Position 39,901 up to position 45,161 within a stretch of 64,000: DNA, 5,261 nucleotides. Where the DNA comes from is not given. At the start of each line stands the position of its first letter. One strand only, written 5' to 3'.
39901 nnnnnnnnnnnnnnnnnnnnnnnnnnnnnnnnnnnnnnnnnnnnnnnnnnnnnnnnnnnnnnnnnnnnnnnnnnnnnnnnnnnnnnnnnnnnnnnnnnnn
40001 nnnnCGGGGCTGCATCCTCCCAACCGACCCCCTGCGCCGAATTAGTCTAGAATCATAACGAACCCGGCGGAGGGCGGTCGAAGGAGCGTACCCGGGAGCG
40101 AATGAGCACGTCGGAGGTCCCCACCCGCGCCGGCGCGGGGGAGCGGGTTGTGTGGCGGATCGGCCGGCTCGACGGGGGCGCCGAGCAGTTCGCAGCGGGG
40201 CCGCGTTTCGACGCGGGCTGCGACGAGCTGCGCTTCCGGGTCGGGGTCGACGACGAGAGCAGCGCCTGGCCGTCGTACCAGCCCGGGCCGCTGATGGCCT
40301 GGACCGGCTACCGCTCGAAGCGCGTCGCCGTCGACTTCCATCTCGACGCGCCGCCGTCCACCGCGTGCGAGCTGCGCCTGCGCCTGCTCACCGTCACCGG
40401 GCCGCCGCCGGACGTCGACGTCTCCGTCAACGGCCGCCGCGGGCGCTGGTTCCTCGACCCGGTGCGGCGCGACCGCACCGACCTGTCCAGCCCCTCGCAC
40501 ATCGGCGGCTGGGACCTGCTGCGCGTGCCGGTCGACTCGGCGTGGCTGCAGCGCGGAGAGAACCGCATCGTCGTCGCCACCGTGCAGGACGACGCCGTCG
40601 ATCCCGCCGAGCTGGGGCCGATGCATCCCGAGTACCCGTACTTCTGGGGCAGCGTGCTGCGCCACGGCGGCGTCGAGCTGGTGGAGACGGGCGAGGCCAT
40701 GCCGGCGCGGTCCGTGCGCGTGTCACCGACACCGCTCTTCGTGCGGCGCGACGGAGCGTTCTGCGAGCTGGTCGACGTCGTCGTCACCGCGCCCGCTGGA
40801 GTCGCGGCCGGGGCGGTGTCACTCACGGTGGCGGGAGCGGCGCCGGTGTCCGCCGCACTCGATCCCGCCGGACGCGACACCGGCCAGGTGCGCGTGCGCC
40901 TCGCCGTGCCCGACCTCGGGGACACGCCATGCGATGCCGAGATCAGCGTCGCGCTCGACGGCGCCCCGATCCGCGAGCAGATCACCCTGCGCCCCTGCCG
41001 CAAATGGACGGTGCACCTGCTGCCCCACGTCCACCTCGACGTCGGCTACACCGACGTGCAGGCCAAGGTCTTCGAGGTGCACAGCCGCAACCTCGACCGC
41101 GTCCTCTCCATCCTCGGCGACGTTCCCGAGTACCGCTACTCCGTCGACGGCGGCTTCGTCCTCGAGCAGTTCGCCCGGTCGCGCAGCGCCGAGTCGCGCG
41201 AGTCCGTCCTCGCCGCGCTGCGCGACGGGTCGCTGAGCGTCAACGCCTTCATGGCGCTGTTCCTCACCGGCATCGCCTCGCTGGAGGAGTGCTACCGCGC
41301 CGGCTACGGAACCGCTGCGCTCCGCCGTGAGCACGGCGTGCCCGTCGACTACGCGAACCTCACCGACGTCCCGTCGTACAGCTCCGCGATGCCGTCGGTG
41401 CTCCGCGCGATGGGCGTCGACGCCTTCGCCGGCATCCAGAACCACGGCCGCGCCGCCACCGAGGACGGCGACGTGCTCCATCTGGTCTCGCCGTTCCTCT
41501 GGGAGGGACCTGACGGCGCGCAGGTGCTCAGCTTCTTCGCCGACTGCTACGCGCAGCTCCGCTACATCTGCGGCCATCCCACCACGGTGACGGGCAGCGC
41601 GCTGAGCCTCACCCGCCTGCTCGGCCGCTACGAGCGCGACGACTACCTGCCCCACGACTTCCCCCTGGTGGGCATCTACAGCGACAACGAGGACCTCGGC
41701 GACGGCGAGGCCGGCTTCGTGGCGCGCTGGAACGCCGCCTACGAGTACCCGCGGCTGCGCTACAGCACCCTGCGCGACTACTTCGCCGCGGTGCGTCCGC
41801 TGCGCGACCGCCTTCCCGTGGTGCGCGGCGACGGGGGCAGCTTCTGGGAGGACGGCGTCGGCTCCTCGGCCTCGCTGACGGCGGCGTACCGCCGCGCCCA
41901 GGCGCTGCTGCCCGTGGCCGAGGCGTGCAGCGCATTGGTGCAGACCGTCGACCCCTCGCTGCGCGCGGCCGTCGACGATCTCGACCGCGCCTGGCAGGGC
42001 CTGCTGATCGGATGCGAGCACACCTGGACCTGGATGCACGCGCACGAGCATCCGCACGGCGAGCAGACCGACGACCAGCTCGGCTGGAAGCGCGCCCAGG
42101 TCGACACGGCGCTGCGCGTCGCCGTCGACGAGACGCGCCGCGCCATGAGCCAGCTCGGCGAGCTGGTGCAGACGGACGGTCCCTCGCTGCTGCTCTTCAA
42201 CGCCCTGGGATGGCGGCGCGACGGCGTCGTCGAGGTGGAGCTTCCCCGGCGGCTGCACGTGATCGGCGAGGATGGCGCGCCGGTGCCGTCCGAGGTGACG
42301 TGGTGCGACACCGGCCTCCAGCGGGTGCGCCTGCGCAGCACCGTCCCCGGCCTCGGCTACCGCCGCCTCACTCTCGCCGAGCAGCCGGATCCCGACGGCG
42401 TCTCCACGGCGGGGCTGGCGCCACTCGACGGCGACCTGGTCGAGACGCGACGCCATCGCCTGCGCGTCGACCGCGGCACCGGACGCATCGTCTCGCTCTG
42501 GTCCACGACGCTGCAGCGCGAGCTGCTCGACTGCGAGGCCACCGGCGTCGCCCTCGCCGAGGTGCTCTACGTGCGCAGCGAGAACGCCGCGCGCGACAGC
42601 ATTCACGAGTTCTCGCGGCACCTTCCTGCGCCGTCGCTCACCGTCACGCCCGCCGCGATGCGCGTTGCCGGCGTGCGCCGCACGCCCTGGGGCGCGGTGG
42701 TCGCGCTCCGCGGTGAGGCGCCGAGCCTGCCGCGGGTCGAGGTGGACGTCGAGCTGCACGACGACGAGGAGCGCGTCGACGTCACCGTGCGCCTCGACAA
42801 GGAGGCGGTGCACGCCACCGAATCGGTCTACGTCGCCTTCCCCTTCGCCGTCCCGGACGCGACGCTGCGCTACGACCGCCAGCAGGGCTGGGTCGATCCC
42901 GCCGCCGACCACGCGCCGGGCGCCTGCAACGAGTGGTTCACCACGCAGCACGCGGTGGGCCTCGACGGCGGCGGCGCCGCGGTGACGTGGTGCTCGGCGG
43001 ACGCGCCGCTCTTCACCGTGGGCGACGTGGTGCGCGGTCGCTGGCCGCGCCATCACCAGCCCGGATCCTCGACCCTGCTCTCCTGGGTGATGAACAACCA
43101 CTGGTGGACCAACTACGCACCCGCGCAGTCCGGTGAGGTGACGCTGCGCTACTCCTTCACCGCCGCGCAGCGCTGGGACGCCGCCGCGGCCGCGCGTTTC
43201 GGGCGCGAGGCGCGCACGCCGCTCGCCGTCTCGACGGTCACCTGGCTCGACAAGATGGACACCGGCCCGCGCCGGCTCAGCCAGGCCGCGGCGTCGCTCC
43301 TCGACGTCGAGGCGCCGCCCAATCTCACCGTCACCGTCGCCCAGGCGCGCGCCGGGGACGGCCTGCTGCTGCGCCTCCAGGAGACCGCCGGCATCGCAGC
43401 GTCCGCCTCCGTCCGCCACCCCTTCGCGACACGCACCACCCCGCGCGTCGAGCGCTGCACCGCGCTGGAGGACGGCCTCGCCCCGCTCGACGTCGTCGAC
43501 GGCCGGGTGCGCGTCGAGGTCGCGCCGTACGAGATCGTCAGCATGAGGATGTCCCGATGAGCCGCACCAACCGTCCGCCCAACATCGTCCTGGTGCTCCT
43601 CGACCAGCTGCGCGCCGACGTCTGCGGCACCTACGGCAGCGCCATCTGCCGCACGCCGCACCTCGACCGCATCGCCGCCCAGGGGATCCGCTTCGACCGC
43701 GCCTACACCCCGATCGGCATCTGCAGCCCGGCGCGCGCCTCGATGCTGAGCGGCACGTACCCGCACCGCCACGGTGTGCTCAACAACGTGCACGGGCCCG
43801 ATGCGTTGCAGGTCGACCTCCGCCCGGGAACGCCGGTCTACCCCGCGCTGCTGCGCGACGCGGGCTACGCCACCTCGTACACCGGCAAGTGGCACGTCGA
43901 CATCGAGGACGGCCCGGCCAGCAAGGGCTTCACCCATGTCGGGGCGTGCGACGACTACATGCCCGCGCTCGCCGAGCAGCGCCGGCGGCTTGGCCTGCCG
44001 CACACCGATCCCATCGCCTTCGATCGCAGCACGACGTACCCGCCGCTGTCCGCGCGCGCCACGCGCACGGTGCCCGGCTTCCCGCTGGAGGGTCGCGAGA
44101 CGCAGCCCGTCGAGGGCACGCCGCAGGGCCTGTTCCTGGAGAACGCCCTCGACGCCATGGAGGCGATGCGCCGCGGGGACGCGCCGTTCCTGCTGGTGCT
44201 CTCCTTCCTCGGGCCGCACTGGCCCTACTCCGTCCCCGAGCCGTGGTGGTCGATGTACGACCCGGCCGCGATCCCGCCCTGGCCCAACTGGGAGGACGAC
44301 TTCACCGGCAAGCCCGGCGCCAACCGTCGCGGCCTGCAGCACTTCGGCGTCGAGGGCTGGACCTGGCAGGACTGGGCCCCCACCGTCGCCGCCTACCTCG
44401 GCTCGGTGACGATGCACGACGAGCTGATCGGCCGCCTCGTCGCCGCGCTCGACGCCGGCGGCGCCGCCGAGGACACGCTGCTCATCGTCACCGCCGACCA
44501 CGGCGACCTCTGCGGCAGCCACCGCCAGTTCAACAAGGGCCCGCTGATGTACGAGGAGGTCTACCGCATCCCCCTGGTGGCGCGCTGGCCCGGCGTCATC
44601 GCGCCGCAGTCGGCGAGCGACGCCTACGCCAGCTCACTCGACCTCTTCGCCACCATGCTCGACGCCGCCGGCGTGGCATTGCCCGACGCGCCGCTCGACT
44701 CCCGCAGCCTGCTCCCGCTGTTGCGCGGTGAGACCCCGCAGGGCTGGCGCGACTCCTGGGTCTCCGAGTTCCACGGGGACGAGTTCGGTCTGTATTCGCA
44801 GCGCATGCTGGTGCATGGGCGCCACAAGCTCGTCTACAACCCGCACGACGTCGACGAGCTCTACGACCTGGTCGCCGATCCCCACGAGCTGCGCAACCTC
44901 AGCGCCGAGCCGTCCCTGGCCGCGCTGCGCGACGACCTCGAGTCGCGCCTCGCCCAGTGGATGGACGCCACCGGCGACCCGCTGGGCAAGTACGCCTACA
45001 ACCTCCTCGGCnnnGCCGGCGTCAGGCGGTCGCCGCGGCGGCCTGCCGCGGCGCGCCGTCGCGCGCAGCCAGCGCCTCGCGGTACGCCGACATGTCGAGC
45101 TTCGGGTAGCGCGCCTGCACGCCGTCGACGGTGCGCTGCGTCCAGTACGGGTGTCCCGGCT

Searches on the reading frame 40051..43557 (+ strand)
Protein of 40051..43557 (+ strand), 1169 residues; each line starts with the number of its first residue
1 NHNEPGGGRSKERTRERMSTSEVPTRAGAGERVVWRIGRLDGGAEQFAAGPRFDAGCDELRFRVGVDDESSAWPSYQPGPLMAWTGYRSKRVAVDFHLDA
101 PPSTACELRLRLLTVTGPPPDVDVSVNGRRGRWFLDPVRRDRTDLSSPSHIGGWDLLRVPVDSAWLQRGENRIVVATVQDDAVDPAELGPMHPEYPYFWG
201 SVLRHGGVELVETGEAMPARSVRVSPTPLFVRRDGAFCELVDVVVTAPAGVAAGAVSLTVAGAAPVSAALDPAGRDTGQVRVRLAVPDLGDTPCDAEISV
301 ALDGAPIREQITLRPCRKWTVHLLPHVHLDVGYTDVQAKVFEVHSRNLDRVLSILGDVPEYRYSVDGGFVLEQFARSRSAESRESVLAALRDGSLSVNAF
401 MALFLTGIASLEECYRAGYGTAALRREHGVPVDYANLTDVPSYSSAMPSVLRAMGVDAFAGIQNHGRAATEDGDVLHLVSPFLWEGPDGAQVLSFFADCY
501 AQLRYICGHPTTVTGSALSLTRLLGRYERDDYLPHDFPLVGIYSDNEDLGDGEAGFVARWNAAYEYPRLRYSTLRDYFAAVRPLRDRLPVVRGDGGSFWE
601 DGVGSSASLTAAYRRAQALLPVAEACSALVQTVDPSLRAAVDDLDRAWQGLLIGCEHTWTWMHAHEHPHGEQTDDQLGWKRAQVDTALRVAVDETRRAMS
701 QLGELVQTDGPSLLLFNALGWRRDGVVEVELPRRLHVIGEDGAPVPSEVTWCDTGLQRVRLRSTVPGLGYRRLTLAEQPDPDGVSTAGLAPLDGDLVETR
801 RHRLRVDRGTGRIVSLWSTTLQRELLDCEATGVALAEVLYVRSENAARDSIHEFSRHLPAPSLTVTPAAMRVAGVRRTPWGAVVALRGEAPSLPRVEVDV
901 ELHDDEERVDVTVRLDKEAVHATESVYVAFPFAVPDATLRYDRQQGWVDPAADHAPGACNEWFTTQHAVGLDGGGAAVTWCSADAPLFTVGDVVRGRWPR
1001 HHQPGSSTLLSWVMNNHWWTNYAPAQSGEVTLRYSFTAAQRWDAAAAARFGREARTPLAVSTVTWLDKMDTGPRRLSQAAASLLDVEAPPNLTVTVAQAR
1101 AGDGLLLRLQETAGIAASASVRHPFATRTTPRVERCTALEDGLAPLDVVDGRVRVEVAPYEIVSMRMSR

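Call 16: search_protein_families(library=pfam, proteins=[window:40051-43557:+], max_evalue=0.001)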
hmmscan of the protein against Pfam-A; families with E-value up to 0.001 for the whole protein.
window:40051-43557:+ (1169 aa): 3 families
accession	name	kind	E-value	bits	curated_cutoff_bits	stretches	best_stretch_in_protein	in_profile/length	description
PF01074.27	Glyco_hydro_38N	-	3.8e-17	63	25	1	320-583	1-257/270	Glycosyl hydrolases family 38 N-terminal domain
PF14683.12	CBM-like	-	1.5e-10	41.6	27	1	34-178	2-143/160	Polysaccharide lyase family 4, domain III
PF17677.7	Glyco_hydro38C2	-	9.5e-06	26.1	22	1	1095-1164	6-71/72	Glycosyl hydrolases family 38 C-terminal beta sandwich domain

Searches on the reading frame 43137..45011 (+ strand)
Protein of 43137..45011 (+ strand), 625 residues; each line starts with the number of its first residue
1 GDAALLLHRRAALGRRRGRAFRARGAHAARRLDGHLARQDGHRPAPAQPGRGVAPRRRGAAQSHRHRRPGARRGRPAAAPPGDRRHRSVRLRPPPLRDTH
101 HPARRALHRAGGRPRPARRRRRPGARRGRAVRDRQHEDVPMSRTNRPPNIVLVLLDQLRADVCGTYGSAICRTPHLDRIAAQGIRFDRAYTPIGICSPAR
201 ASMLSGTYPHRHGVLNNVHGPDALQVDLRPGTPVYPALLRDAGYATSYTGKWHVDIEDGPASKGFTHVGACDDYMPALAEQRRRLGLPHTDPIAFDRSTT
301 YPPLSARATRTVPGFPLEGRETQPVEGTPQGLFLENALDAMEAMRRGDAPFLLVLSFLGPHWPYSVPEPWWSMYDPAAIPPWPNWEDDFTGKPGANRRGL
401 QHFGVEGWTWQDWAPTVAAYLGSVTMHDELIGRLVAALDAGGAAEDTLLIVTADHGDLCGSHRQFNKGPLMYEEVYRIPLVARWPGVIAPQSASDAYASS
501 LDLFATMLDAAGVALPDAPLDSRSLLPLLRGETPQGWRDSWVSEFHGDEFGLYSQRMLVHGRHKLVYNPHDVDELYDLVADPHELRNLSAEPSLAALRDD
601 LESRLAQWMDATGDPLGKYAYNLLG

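Call 16: search_protein_families(library=pfam, proteins=[window:43137-45011:+], max_evalue=0.001)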
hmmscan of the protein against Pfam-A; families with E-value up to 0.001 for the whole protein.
window:43137-45011:+ (625 aa): 3 families
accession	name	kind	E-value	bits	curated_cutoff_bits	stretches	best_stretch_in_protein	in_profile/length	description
PF00884.28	Sulfatase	-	6.8e-53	180.4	25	1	148-513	1-301/301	Sulfatase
PF16347.10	SGSH_C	-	1.2e-24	87.7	29.3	1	460-608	1-151/154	N-sulphoglucosamine sulphohydrolase, C-terminal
PF01663.27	Phosphodiest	-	2.2e-14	54.3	23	2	151-218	2-66/342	Type I phosphodiesterase / nucleotide pyrophosphatase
